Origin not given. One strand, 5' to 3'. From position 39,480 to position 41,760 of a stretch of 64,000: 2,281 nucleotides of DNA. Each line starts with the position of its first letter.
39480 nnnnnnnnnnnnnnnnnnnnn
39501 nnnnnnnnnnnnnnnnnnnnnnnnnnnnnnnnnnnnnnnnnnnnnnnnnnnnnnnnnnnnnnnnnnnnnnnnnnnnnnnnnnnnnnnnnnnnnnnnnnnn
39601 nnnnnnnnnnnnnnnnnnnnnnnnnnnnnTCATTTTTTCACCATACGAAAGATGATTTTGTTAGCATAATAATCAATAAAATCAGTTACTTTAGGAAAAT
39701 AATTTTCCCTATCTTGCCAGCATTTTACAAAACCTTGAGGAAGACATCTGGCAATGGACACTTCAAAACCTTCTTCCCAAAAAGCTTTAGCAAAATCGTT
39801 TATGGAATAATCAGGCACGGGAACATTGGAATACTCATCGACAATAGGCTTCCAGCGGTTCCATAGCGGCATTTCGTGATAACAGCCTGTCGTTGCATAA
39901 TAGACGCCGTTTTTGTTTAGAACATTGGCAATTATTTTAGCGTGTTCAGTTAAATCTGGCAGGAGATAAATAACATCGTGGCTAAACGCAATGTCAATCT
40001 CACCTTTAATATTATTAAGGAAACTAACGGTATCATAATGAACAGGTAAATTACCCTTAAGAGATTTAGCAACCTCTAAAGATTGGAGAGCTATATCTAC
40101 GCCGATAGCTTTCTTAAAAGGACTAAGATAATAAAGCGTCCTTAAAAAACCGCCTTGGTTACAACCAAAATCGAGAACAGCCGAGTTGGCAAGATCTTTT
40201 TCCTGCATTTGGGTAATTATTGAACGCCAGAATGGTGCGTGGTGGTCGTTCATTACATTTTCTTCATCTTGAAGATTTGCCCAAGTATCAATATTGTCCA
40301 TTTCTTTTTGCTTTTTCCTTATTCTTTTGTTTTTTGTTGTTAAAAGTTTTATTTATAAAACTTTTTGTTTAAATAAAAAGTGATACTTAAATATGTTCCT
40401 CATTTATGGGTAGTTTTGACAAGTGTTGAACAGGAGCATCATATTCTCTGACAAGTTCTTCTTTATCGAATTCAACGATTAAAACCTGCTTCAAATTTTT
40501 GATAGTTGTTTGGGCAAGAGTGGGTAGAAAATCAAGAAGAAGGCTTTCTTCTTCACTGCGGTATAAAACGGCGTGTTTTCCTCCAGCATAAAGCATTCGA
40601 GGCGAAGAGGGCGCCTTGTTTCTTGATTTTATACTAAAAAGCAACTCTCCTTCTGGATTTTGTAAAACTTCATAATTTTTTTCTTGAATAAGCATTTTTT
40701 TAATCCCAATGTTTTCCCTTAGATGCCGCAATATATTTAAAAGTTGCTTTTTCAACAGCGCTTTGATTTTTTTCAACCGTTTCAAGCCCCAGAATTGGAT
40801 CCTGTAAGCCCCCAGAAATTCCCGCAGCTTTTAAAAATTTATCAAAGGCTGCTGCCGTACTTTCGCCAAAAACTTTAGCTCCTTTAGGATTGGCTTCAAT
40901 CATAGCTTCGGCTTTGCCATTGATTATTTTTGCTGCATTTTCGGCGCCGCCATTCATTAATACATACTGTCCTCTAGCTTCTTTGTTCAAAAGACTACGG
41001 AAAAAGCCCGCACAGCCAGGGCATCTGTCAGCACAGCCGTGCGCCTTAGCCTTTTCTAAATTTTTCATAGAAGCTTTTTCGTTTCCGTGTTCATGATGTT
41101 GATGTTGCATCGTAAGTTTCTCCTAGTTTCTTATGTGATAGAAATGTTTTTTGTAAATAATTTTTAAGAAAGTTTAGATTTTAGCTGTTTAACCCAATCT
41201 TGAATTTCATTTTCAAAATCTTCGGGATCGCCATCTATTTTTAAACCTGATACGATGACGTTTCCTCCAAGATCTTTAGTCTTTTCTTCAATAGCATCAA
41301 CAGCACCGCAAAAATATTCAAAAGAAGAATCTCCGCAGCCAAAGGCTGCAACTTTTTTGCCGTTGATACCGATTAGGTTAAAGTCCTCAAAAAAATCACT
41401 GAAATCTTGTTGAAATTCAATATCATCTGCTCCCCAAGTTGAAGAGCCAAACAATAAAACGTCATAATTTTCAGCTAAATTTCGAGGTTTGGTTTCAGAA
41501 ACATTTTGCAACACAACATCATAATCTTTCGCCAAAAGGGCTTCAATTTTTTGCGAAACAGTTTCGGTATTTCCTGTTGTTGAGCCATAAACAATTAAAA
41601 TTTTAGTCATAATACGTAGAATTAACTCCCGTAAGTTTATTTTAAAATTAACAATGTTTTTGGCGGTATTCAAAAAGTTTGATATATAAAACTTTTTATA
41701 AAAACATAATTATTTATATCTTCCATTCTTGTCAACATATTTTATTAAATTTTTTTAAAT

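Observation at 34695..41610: Tightly packed 10-gene operon of unclear function (flavodoxin to RidA) with an orphan CbiF-like methylase, split transketolase and two unknown proteins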

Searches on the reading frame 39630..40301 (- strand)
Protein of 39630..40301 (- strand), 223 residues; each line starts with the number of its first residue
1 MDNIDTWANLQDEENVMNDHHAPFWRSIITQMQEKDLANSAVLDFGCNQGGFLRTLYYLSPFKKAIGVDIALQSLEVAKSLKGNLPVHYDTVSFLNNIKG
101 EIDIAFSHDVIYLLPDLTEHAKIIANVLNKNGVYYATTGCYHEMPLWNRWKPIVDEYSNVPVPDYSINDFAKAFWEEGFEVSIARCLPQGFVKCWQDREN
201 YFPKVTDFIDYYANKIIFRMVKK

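Call 3: search_protein_families(library=pfam, proteins=[window:39630-40301:-], max_evalue=0.01)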
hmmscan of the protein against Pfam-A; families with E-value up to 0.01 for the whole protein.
window:39630-40301:- (223 aa): 5 families
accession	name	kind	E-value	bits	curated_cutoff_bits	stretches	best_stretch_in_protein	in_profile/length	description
PF13489.12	Methyltransf_23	-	1.8e-10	41.2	27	1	22-181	6-161/164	Methyltransferase domain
PF13847.12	Methyltransf_31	-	6.7e-10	39.3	27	1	39-142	4-116/145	Methyltransferase domain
PF08241.18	Methyltransf_11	-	1e-07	33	21.2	1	43-135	1-94/95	Methyltransferase domain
PF08242.18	Methyltransf_12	-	4.1e-07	31.1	30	1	43-133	1-97/98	Methyltransferase domain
PF13649.12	Methyltransf_25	-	2.8e-06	28.4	27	1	42-132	1-97/97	Methyltransferase domain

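Call 4: search_protein_families(library=ncbifam, proteins=[window:39630-40301:-], max_evalue=0.01)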
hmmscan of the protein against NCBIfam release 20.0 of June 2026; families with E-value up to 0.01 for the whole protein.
window:39630-40301:- (223 aa): 9 families
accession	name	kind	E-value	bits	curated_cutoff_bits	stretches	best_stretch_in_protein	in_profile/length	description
TIGR02072.1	BioC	equivalog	3.2e-08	33.7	184.95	1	30-150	25-146/244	malonyl-ACP O-methyltransferase BioC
NF045667.1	MTase_DVU1556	equivalog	1.2e-05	24.8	155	1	39-135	23-118/213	DVU_1556 family methyltransferase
TIGR01983.1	UbiG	equivalog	7.7e-05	22.1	102.95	1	17-131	25-146/228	bifunctional 2-polyprenyl-6-hydroxyphenol methylase/3-demethylubiquinol 3-O-methyltransferase UbiG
TIGR04543.1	ketoArg_3Met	equivalog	0.00017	20.8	425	1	23-83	137-194/336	2-ketoarginine methyltransferase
TIGR04074.1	bacter_Hen1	equivalog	0.00046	18.8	340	1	35-80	279-324/462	3' terminal RNA ribose 2'-O-methyltransferase Hen1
TIGR04345.1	ovoA_Cterm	equivalog_domain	0.0008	19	170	1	12-91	17-92/242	putative 4-mercaptohistidine N1-methyltransferase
NF011650.0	PRK15068.1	equivalog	0.0011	17.9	209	1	34-132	118-221/324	tRNA 5-methoxyuridine(34)/uridine 5-oxyacetic acid(34) synthase CmoB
TIGR03587.1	Pse_Me-ase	hypoth_equivalog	0.0013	18.8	112.05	1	39-121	44-126/204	pseudaminic acid biosynthesis-associated methylase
TIGR04290.1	meth_Rta_06860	hypoth_equivalog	0.0017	17.9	300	1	16-114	28-128/226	TIGR04290 family methyltransferase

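Call 33: search_solved_structures(query=window:39630-40301:-, max_evalue=0.01)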
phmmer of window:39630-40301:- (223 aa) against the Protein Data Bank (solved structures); distinct sequences matched with E-value up to 0.01: 6.
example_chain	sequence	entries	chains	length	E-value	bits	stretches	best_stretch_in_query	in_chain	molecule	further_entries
5dnk_A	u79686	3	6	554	2.7e-06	30.4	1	32-155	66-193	protein lysine methyltransferase 1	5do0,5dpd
3jwj_A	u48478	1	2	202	0.0004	23.3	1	40-86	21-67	Hen1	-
3jwh_A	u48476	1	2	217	0.00044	23.2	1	40-86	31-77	Hen1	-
6f5z_A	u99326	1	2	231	0.0018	21.2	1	2-182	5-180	24-sterol C-methyltransferase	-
5doo_A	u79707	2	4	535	0.0057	19.5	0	37-152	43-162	protein lysine methyltransferase 2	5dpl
8rdl_A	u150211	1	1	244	0.0069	19.3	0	36-128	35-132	ToxA protein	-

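Call 47: find_homologous_proteins(query=window:39630-40301:-, max_evalue=1e-10)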
Query window:39630-40301:- (223 aa): 135 proteins with E <= 1e-10 among 197 candidates; the best 120 are listed.
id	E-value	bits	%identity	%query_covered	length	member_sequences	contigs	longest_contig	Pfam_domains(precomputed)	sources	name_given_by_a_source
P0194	1.1e-152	524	100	100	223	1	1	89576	PF13847.13,PF13489.13,PF13649.13,PF08241.19,PF08242.19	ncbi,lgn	ncbi:MAG: class I SAM-dependent methyltransferase [Alphaproteobacteria bacterium]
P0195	2.0e-110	386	71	99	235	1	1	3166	PF13847.13,PF13489.13,PF13649.13,PF08241.19,PF08242.19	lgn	-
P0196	9.2e-103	361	67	100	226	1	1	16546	PF13847.13,PF13489.13,PF08241.19,PF08242.19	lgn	-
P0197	1.0e-102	361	65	100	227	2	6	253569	PF13847.13,PF13489.13,PF13649.13,PF08241.19,PF08242.19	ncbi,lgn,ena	-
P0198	1.7e-102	360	66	100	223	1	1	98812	PF13847.13,PF13489.13,PF13649.13,PF08241.19,PF08242.19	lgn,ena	-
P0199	1.7e-102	360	66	100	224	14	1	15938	PF13847.13,PF13489.13,PF13649.13,PF08241.19,PF08242.19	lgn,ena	-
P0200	8.7e-102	358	65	100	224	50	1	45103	PF13847.13,PF13489.13,PF13649.13,PF08241.19,PF08242.19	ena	-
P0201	5.9e-98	345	64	100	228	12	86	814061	PF13847.13,PF13489.13,PF08241.19,PF08242.19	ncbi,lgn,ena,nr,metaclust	ncbi:methyltransferase protein [Acetobacter sp. CAG:977]|nr:methyltransferase protein [Acetobacter s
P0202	2.8e-97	343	64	100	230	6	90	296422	PF13847.13,PF13489.13,PF13649.13,PF08241.19,PF08242.19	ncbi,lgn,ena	ncbi:MAG: class I SAM-dependent methyltransferase [Alphaproteobacteria bacterium]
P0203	1.9e-95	337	64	100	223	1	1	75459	PF13847.13,PF13489.13,PF13649.13,PF08241.19,PF08242.19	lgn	-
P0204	1.2e-76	275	53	99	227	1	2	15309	PF13847.13,PF13489.13,PF13649.13,PF08241.19,PF08242.19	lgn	-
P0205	1.0e-69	253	52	99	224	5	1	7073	PF13847.13,PF13489.13,PF13649.13,PF01728.26,PF08241.19,PF08242.19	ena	-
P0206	1.1e-65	240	67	67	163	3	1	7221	-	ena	-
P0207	7.4e-63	230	48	99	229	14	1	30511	PF13847.13,PF13489.13,PF13649.13,PF01728.26,PF08241.19,PF08242.19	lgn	-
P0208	8.3e-63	230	48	98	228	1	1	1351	PF13847.13,PF13489.13,PF13649.13,PF08241.19,PF08242.19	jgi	jgi:SAM-dependent methyltransferase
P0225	2.7e-58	215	48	99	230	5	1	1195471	PF13847.13,PF13489.13,PF13649.13,PF08241.19,PF08242.19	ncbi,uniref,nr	ncbi:class I SAM-dependent methyltransferase [Rhizobium wuzhouense]|uniref:SAM-dependent methyltrans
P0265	1.7e-51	193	43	99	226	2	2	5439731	PF13847.13,PF13489.13,PF13649.13,PF08241.19,PF08242.19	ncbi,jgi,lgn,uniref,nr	ncbi:class I SAM-dependent methyltransferase [Enhydrobacter sp.]|jgi:SAM-dependent methyltransferase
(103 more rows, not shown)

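Call 48: find_encoding_contigs(protein=P0225, flank=8000, max_places=2)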
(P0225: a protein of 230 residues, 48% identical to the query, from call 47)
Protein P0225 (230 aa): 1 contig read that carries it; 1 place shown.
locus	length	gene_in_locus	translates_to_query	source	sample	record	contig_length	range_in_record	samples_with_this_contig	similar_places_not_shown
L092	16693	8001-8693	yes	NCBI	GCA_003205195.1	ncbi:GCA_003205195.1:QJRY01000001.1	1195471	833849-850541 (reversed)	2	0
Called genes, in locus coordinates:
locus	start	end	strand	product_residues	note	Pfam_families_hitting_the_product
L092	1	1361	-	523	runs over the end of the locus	PF20172:DUF6538 (faint), PF00589:Phage_integrase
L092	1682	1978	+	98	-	-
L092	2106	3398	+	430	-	PF00275:EPSP_synthase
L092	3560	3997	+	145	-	PF11164:DUF2948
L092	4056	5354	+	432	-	PF00815:Histidinol_dh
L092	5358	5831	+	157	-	PF06793:UPF0262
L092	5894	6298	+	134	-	PF01451:LMWPc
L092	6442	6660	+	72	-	PF01176:eIF-1a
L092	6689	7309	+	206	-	PF02545:Maf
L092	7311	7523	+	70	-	PF03884:YacG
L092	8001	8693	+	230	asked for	PF13489:Methyltransf_23, PF13847:Methyltransf_31, PF08241:Methyltransf_11, PF08242:Methyltransf_12, PF13649:Methyltransf_25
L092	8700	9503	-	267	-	PF00005:ABC_tran, PF13304:AAA_21 (faint)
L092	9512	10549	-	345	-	PF01032:FecCD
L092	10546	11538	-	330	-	PF01032:FecCD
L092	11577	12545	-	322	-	PF01497:Peripla_BP_2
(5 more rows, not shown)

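Call 49: find_encoding_contigs(protein=P0265, flank=8000, max_places=2)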
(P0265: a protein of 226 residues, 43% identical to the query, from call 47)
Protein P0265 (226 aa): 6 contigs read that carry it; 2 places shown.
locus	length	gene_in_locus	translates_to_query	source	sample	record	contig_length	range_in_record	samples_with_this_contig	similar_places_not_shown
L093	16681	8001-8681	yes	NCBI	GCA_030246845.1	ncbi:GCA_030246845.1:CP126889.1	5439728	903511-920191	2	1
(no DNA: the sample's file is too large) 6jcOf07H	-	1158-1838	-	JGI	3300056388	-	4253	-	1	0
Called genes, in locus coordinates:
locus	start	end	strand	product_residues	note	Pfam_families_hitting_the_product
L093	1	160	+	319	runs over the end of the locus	PF00487:FA_desaturase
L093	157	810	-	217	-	PF00440:TetR_N, PF16859:TetR_C_11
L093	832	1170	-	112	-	-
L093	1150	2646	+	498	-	PF00171:Aldedh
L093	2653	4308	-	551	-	PF00732:GMC_oxred_N, PF00890:FAD_binding_2 (faint), PF05199:GMC_oxred_C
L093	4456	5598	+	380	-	PF04909:Amidohydro_2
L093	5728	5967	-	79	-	PF01037:AsnC_trans_reg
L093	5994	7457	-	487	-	PF00270:DEAD, PF04851:ResIII (weak), PF00271:Helicase_C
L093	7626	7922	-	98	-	PF07883:Cupin_2 (weak)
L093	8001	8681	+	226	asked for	PF13489:Methyltransf_23, PF13847:Methyltransf_31, PF08241:Methyltransf_11, PF08242:Methyltransf_12, PF13649:Methyltransf_25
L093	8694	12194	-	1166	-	PF27156:RP005_N, PF07992:Pyr_redox_2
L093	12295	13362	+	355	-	PF02628:COX15-CtaA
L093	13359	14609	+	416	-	PF08238:Sel1, PF01471:PG_binding_1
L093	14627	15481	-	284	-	PF00288:GHMP_kinases_N, PF08544:GHMP_kinases_C (weak)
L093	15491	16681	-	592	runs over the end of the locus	PF12569:NatA_aux_su (faint), PF07719:TPR_2 (faint), PF09976:TPR_21 (faint), PF12895:ANAPC3 (faint), PF13371:TPR_9 (faint), PF14559:TPR_19 (weak), PF13414:TPR_11 (weak), PF13432:TPR_16 (weak), +9 more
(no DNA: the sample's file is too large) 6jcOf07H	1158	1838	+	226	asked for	PF13489:Methyltransf_23, PF13847:Methyltransf_31, PF08241:Methyltransf_11, PF08242:Methyltransf_12, PF13649:Methyltransf_25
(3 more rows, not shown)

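Call 75: find_encoding_contigs(protein=P0207, flank=8000, max_places=1)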
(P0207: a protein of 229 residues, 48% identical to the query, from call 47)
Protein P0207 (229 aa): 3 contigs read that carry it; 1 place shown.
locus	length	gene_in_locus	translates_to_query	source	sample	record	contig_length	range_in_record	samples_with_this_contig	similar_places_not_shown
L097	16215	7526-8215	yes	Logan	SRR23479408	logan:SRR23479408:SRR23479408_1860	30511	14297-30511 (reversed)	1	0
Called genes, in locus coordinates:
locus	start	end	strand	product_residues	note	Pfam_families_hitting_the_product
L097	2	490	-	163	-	?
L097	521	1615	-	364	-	PF01116:F_bP_aldolase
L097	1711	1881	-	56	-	-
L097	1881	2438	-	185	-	PF12802:MarR_2 (faint)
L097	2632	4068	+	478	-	-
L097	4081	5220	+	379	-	-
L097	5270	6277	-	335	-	PF00044:Gp_dh_N, PF02800:Gp_dh_C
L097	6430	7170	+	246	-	-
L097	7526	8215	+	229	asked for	PF13489:Methyltransf_23, PF01728:FtsJ (weak), PF13847:Methyltransf_31, PF08241:Methyltransf_11, PF08242:Methyltransf_12, PF13649:Methyltransf_25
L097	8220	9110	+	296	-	PF00561:Abhydrolase_1, PF12146:Hydrolase_4 (weak), PF12697:Abhydrolase_6 (weak)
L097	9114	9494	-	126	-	-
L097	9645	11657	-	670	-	PF00456:Transketolase_N, PF13292:DXP_synthase_N (weak), PF02779:Transket_pyr, PF02780:Transketolase_C, PF22613:Transketolase_C_1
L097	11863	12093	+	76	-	-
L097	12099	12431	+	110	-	PF05164:ZapA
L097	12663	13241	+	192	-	PF01812:5-FTHF_cyc-lig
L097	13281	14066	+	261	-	PF00149:Metallophos (weak), PF13277:YmdB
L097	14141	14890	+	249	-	PF07603:Lcl_C (weak)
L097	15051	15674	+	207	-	-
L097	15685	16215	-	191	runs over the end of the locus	-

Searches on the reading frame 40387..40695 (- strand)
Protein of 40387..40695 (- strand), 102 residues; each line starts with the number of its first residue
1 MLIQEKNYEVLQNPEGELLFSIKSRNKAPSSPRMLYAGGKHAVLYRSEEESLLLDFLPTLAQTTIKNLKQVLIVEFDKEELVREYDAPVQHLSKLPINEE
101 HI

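Call 3: search_protein_families(library=pfam, proteins=[window:40387-40695:-], max_evalue=0.01)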
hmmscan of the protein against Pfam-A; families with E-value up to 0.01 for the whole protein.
window:40387-40695:- (102 aa): 0 families

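Call 4: search_protein_families(library=ncbifam, proteins=[window:40387-40695:-], max_evalue=0.01)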
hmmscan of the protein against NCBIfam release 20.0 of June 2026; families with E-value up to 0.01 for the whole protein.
window:40387-40695:- (102 aa): 0 families

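Call 52: search_protein_families(library=pfam, proteins=[window:40387-40695:-], max_evalue=10)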
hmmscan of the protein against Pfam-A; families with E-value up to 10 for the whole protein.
window:40387-40695:- (102 aa): 0 families

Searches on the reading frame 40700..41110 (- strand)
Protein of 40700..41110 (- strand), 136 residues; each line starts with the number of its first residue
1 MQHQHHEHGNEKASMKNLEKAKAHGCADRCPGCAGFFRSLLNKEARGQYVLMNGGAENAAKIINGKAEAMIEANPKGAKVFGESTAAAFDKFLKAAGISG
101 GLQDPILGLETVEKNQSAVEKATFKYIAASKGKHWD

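Call 3: search_protein_families(library=pfam, proteins=[window:40700-41110:-], max_evalue=0.01)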
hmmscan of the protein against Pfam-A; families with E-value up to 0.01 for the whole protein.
window:40700-41110:- (136 aa): 0 families

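Call 4: search_protein_families(library=ncbifam, proteins=[window:40700-41110:-], max_evalue=0.01)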
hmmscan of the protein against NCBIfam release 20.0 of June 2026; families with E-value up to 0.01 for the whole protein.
window:40700-41110:- (136 aa): 0 families

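Call 52: search_protein_families(library=pfam, proteins=[window:40700-41110:-], max_evalue=10)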
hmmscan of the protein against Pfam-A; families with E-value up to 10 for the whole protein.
window:40700-41110:- (136 aa): 0 families

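Call 65: find_related_loci(query=window:40700-41110:-, collection=metagenome_contigs, flank=4000)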
Query window:40700-41110:- (136 aa) in metagenome_contigs; peptide patterns used: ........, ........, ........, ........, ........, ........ (x = any residue, [..] = any of these).
367 stretches matched a pattern, but none encodes a relative of the query by tblastn (E <= 1e-3).

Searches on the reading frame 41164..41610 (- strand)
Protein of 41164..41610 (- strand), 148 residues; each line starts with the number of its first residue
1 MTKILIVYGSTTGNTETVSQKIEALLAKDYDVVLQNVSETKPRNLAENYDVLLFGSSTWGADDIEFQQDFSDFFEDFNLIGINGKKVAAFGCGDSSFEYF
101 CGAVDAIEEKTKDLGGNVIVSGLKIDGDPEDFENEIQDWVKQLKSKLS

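Call 3: search_protein_families(library=pfam, proteins=[window:41164-41610:-], max_evalue=0.01)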
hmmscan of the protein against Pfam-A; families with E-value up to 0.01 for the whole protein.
window:41164-41610:- (148 aa): 3 families
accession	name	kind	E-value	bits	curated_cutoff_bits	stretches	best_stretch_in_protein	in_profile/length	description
PF00258.30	Flavodoxin_1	-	3.1e-30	105.6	25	1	6-139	1-143/143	Flavodoxin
PF12641.12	Flavodoxin_3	-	4.2e-06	27.1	27.5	1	5-110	1-96/160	Flavodoxin domain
PF12724.12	Flavodoxin_5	-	1.1e-05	26.2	27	1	5-61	1-56/145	Flavodoxin domain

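Call 4: search_protein_families(library=ncbifam, proteins=[window:41164-41610:-], max_evalue=0.01)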
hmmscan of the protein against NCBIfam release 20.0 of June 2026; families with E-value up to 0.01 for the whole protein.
window:41164-41610:- (148 aa): 24 families
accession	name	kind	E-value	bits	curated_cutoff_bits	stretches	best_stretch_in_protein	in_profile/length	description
TIGR01753.1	flav_short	equivalog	7.9e-43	146.3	123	1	4-143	1-139/140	flavodoxin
NF005216.0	PRK06703.1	subfamily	1.8e-31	109.3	127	1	1-134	1-132/151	flavodoxin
NF005246.0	PRK06756.1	subfamily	1.8e-25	89.7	130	1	1-135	1-134/148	flavodoxin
TIGR01752.1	flav_long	equivalog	1.1e-23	83.7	146.75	1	3-119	1-115/167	flavodoxin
NF006738.0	PRK09267.1-4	equivalog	4.9e-23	81.6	172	1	3-119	2-120/171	flavodoxin FldA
NF006739.0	PRK09267.1-5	subfamily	8.5e-23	80.9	175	1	1-119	1-117/168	flavodoxin FldA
NF006737.0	PRK09267.1-3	equivalog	3.5e-22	78.8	238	1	1-119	1-117/174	flavodoxin FldA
NF006735.0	PRK09267.1-1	equivalog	3.3e-20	72.6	315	1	2-116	2-114/176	flavodoxin FldA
NF006736.0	PRK09267.1-2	equivalog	2.8e-19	69.4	202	1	1-119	1-114/161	flavodoxin FldA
NF009023.0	PRK12359.1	equivalog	9.3e-18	64.7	215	1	3-119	2-116/172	flavodoxin FldB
NF005587.0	PRK07308.1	equivalog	1.7e-15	57.5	138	1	4-145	4-144/147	flavodoxin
TIGR01931.1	cysJ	equivalog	2.6e-15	56.1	668.15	1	3-146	60-201/597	assimilatory sulfite reductase (NADPH) flavoprotein subunit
NF006531.0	PRK09004.1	equivalog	6.7e-15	55.1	158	1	1-147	1-146/146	FMN-binding protein MioC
NF004049.0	PRK05568.1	equivalog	4.1e-14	53.1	206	1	1-135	1-130/142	flavodoxin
TIGR01754.1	flav_RNR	hypoth_equivalog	1.2e-13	51.2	163.8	1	3-142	2-138/140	putative ribonucleotide reductase-associated flavodoxin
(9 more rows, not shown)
